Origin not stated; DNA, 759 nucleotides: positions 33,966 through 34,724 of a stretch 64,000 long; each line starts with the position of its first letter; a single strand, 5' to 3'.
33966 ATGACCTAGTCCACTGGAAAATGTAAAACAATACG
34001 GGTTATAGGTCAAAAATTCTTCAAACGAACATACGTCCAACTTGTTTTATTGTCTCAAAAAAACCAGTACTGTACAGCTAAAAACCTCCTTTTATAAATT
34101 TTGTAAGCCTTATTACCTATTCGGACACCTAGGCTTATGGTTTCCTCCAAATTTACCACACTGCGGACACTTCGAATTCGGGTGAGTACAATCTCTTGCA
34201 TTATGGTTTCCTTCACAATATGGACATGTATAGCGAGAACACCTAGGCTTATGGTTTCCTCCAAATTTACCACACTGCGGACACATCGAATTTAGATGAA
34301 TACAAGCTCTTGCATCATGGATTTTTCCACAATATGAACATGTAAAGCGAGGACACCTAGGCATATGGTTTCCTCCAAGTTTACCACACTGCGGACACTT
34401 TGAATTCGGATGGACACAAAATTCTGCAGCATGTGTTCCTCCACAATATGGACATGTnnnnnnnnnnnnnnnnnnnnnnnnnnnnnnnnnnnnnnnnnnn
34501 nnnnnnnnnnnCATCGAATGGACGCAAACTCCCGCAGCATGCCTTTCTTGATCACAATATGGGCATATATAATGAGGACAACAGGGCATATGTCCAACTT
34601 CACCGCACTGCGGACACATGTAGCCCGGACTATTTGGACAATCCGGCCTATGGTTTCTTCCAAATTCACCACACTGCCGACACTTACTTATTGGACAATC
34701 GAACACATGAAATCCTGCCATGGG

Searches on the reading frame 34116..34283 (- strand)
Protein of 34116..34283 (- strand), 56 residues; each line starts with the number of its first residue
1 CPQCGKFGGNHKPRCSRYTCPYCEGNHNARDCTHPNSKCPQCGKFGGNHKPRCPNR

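Call 58: search_protein_families(library=pfam, proteins=[window:34116-34283:-], max_evalue=10)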
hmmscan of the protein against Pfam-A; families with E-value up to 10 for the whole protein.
seq(56 aa): 2 families
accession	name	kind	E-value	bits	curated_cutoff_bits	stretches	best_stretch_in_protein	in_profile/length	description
PF20728.2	Nairovirus_NSm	-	0.22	12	27.4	1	10-44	67-99/115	Nairovirus NSm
PF00096.32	zf-C2H2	-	8.7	7.5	25.2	0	38-44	2-8/23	Zinc finger, C2H2 type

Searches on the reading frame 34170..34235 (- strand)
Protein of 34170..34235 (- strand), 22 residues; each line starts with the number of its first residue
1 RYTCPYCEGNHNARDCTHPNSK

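Call 58: search_protein_families(library=pfam, proteins=[window:34170-34235:-], max_evalue=10)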
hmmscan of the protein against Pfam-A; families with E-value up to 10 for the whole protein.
seq(22 aa): 1 family
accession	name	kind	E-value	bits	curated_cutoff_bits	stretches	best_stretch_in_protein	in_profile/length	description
PF00649.23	Copper-fist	-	0.078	13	25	1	1-20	7-26/39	Copper fist DNA binding domain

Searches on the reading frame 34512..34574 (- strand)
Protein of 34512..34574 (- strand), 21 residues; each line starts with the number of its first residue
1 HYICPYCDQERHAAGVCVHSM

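Call 58: search_protein_families(library=pfam, proteins=[window:34512-34574:-], max_evalue=10)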
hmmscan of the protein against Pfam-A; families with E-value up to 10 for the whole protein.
seq(21 aa): 1 family
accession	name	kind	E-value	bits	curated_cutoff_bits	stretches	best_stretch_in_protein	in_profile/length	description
PF05605.18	zf-Di19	-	0.0098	16.5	27.5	1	2-19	3-20/54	Drought induced 19 protein (Di19), zinc-binding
